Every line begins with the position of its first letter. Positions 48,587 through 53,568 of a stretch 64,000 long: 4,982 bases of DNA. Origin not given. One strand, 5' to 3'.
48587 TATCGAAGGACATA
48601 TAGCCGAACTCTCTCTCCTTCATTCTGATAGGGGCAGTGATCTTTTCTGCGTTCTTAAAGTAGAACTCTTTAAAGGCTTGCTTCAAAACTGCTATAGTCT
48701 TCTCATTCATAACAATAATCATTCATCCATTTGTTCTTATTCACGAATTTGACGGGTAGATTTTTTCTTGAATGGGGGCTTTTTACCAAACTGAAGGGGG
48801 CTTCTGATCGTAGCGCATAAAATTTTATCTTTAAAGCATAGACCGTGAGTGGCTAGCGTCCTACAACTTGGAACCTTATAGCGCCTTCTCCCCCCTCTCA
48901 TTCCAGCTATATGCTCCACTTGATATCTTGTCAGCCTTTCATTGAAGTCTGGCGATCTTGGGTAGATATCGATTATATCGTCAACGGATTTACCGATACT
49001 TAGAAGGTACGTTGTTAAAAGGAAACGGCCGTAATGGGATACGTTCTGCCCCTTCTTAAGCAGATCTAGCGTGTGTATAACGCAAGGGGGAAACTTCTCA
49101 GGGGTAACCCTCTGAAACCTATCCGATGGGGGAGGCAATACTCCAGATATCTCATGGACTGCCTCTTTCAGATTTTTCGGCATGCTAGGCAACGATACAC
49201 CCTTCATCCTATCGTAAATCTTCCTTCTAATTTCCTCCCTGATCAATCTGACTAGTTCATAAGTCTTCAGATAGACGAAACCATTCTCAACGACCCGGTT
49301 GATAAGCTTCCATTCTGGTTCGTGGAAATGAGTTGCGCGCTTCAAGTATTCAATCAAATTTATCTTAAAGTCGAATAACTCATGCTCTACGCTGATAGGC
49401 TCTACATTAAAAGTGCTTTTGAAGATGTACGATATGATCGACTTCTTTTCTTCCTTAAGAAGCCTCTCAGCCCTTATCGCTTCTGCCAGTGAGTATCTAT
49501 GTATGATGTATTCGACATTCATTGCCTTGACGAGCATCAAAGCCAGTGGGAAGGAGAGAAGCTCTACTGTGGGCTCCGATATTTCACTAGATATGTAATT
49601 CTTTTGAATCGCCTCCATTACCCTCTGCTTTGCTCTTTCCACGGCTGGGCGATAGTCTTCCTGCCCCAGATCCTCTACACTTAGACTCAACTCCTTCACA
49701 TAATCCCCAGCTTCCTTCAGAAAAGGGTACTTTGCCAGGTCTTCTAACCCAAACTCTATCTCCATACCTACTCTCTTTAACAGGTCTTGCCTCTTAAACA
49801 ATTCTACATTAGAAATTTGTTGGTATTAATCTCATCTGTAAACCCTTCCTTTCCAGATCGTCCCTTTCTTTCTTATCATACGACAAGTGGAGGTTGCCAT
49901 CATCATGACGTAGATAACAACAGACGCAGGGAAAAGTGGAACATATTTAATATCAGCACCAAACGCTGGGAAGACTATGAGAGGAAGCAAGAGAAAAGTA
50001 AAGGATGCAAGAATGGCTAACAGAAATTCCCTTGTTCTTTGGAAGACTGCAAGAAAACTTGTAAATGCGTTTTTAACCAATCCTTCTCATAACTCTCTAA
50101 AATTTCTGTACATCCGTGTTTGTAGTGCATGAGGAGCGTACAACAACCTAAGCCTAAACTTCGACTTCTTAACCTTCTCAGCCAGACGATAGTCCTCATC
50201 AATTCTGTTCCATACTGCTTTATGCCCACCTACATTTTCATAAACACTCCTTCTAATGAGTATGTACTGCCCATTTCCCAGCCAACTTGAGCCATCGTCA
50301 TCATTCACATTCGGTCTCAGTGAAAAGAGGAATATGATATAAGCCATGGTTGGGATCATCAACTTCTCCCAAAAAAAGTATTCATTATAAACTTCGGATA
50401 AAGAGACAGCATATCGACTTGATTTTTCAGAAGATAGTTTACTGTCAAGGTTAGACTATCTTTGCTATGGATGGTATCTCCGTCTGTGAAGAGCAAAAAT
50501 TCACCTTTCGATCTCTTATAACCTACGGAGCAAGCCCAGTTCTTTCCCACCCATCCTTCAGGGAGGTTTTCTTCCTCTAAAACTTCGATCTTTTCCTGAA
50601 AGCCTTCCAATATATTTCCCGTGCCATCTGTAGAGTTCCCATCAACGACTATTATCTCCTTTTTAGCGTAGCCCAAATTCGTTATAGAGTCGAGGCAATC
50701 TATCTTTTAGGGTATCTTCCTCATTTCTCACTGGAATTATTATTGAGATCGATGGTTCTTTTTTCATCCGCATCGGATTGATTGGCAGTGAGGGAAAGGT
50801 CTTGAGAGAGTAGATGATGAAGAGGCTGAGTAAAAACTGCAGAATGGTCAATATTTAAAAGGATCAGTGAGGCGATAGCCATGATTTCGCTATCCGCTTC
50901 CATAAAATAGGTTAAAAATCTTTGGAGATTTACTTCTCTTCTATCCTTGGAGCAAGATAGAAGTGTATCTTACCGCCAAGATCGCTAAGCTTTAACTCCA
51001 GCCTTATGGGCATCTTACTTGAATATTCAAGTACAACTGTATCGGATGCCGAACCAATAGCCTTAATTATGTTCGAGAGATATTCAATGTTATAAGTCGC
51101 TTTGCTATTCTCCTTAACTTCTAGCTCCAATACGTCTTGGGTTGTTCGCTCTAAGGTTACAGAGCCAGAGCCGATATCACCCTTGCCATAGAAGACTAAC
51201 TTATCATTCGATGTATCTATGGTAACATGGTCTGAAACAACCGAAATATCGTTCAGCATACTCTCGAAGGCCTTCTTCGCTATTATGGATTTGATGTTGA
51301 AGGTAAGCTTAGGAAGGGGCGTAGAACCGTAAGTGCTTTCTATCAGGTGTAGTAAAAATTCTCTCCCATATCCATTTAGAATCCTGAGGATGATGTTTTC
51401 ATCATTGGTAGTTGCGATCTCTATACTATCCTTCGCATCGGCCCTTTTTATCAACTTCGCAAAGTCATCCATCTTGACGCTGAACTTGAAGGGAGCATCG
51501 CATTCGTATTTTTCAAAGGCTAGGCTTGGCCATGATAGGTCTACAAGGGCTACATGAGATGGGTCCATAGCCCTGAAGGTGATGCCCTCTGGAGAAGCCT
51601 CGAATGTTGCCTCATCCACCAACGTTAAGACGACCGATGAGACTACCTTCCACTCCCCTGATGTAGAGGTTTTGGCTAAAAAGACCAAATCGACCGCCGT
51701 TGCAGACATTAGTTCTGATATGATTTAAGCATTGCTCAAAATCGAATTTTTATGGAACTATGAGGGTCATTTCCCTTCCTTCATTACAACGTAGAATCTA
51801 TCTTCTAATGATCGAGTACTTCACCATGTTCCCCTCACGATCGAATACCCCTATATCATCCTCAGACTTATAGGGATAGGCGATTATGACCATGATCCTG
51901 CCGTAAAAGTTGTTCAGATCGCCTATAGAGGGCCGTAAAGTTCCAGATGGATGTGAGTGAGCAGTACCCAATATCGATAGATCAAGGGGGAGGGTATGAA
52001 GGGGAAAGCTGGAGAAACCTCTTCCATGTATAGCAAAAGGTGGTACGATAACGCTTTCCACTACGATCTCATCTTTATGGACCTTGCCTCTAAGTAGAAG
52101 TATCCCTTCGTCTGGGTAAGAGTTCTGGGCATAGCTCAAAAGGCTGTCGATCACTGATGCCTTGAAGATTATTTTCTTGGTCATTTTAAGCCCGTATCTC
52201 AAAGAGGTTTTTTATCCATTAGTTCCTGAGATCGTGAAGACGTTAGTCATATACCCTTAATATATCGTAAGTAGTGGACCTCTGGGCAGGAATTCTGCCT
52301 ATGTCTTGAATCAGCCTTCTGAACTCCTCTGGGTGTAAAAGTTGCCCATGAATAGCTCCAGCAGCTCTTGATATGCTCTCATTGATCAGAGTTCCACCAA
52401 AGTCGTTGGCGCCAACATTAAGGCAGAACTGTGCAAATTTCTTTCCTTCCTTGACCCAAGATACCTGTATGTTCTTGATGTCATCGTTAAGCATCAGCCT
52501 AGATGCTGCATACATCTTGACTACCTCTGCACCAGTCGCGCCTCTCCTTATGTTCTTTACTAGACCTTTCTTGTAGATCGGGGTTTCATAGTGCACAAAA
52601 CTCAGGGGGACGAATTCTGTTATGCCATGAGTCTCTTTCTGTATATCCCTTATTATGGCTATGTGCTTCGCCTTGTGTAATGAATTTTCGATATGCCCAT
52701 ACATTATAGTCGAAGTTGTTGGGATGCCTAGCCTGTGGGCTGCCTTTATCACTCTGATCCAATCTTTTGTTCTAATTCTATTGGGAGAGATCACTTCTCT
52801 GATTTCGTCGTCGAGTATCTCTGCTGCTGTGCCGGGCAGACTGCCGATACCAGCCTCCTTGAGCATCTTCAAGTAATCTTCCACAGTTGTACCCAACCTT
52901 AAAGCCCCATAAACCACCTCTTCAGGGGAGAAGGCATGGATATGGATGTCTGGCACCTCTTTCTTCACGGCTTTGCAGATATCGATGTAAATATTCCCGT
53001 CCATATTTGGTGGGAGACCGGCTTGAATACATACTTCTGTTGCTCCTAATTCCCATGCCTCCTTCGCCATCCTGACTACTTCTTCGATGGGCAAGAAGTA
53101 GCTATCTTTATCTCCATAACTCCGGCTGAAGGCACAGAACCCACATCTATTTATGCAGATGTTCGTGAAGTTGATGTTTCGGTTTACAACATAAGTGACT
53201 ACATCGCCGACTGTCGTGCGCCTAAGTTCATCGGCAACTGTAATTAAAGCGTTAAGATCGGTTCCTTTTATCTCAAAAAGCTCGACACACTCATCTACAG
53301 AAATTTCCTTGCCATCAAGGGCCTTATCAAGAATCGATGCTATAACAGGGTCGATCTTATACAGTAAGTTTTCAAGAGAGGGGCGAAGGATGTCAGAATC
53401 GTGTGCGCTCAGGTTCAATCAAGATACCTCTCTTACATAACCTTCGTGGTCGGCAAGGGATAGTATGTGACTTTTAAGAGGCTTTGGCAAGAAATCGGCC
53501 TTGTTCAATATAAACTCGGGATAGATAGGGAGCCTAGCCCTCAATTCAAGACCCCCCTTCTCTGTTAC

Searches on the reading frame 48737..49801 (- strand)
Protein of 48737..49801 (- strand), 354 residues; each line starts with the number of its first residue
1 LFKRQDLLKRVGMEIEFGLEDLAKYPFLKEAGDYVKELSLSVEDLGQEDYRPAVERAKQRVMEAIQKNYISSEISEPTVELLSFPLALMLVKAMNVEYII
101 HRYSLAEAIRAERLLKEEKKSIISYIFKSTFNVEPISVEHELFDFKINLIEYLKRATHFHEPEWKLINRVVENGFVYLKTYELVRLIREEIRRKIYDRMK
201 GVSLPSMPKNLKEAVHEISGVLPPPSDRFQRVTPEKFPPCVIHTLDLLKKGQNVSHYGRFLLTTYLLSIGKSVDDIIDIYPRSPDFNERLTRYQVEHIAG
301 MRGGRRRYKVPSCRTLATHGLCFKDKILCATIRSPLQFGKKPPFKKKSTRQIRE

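Call 46: search_protein_families(library=pfam, proteins=[window:48737-49801:-])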
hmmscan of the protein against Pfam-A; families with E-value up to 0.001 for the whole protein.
window:48737-49801:- (354 aa): 1 family
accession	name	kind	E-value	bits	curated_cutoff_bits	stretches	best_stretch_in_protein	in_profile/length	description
PF04104.19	DNA_primase_lrg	-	3.5e-32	112.2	22.4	1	145-325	3-208/266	Eukaryotic and archaeal DNA primase, large subunit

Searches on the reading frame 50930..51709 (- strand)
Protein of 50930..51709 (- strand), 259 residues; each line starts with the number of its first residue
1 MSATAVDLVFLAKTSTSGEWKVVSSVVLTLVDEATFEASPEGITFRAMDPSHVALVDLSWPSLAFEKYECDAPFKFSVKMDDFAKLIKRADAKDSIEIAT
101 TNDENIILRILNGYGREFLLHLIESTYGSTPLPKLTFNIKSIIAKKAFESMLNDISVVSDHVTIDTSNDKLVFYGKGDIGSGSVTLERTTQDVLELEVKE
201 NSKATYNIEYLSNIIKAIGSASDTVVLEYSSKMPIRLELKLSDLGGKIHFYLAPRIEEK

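Call 46: search_protein_families(library=pfam, proteins=[window:50930-51709:-])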
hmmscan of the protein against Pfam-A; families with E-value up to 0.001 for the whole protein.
window:50930-51709:- (259 aa): 3 families
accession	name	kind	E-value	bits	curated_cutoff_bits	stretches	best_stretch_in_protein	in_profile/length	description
PF00705.23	PCNA_N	-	1e-17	64.5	20.3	1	21-108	13-100/127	Proliferating cell nuclear antigen, N-terminal domain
PF02747.20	PCNA_C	-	5.5e-17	62.6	23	1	144-254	14-127/128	Proliferating cell nuclear antigen, C-terminal domain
PF02144.21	Rad1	-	1.2e-05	25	24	0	31-223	22-240/257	Repair protein Rad1/Rec1/Rad17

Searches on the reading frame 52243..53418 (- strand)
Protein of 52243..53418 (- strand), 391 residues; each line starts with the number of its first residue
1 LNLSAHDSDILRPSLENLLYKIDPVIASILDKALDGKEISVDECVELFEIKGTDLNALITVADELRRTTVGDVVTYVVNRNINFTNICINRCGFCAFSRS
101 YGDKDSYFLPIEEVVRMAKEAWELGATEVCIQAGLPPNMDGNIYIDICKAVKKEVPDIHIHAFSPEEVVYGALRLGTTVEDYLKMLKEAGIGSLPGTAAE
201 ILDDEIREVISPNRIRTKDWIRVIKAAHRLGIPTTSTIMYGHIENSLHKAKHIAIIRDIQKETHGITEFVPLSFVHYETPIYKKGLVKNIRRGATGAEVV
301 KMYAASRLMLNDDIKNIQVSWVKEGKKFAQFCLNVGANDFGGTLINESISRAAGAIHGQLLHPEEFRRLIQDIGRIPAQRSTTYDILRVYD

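Call 46: search_protein_families(library=pfam, proteins=[window:52243-53418:-])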
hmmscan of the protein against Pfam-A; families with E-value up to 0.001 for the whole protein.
window:52243-53418:- (391 aa): 2 families
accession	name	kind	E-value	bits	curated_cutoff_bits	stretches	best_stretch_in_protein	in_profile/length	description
PF04055.27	Radical_SAM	-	2.6e-24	86.7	29.5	1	82-245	1-155/166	Radical SAM superfamily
PF19288.4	CofH_C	-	1.5e-22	80.2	27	1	264-387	2-119/125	CofH/MqnC C-terminal region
